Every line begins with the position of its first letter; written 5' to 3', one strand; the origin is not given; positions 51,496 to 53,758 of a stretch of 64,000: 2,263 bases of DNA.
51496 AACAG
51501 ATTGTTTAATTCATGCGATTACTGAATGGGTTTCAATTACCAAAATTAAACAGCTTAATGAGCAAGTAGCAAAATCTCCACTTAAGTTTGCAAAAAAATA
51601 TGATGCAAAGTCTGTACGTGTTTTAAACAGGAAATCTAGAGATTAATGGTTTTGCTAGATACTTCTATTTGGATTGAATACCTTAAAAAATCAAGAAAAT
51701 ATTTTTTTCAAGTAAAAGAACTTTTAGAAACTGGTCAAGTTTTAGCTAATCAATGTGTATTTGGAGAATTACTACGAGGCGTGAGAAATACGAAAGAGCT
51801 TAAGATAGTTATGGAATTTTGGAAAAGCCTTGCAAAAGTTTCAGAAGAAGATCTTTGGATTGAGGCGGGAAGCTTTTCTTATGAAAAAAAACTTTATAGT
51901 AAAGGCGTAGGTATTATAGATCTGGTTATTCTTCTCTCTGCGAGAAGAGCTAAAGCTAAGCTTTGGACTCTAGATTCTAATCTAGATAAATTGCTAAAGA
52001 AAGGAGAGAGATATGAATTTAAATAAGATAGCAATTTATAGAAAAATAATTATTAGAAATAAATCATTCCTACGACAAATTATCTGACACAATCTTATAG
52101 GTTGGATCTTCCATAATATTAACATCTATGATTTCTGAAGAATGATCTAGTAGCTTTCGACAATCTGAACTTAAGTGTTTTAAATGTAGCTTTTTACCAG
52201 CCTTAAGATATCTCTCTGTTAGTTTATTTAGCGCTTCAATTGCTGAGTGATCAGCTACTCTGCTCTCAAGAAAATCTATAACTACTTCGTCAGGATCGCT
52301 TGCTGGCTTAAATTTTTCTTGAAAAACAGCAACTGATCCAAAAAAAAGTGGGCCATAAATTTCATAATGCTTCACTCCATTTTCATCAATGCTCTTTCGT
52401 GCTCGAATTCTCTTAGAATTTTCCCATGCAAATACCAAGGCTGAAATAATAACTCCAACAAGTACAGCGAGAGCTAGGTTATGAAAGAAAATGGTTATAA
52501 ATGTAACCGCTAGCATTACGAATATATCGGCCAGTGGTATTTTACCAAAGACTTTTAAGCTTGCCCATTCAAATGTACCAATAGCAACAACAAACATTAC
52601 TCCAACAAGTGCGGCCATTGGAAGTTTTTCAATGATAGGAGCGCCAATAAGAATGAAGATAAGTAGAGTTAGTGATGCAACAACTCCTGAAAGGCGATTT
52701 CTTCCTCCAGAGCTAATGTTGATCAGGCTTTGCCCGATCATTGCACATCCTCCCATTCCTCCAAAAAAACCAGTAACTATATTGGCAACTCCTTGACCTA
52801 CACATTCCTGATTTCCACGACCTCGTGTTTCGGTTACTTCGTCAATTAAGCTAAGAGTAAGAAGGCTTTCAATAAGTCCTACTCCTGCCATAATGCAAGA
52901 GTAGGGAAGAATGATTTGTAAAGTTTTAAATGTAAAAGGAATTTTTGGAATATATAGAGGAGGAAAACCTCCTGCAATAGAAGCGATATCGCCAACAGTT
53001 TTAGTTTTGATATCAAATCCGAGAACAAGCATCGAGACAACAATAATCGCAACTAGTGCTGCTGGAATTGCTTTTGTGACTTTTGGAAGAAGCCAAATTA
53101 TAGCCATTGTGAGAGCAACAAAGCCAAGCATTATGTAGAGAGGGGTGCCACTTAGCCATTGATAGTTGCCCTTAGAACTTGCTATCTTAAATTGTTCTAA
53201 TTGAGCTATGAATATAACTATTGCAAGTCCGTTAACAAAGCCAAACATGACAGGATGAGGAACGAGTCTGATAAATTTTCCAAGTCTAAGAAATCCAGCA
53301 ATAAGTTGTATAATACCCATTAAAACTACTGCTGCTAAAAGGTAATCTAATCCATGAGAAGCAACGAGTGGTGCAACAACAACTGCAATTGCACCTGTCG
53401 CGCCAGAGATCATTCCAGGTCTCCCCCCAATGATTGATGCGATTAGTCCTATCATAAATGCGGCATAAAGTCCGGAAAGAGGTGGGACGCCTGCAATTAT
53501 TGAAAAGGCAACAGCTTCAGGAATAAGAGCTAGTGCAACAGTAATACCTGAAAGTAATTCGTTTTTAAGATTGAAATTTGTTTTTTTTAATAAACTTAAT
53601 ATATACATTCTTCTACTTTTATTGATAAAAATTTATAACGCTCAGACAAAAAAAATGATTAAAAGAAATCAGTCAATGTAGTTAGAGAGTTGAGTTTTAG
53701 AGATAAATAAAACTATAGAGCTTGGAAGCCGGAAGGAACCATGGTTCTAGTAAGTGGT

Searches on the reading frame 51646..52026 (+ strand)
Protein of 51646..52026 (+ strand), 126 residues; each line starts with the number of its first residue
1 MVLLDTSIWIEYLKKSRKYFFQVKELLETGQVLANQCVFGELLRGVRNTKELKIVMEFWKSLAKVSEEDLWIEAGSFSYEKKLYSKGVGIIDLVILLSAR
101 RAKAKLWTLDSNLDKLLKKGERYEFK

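Call 3: search_protein_families(library=pfam, proteins=[window:51646-52026:+], max_evalue=0.01)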
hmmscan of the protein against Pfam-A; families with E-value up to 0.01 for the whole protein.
window:51646-52026:+ (126 aa): 1 family
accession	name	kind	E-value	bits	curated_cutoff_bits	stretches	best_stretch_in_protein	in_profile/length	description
PF01850.27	PIN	-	6.3e-12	46.6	23.6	1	2-116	1-117/120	PIN domain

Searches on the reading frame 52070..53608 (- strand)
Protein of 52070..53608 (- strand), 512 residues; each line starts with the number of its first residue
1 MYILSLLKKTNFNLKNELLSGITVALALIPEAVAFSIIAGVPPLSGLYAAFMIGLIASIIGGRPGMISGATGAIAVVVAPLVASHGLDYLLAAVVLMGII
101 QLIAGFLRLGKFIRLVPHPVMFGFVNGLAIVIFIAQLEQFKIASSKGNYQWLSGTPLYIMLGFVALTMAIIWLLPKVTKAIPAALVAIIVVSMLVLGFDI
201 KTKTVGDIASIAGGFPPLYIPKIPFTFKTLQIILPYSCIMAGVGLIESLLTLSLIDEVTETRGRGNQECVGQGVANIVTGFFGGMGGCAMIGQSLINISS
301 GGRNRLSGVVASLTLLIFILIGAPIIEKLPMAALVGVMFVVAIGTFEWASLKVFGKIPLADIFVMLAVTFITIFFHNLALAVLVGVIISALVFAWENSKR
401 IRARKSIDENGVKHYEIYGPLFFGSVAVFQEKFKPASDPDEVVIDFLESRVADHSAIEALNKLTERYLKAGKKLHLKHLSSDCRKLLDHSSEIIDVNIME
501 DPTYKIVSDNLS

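Call 3: search_protein_families(library=pfam, proteins=[window:52070-53608:-], max_evalue=0.01)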
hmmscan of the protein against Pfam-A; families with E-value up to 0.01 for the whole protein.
window:52070-53608:- (512 aa): 4 families
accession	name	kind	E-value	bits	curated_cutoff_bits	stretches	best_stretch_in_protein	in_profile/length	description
PF00916.26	Sulfate_transp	-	4.4e-60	203.9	23.2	1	14-367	1-379/380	Sulfate permease family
PF01740.26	STAS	-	1.2e-06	28.7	22.6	1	410-488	8-89/106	STAS domain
PF13466.11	STAS_2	-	0.00013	22.5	29.2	1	425-488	11-75/80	STAS domain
PF16983.11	MFS_MOT1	-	0.00024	21.9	30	1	266-343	30-109/111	Molybdate transporter of MFS superfamily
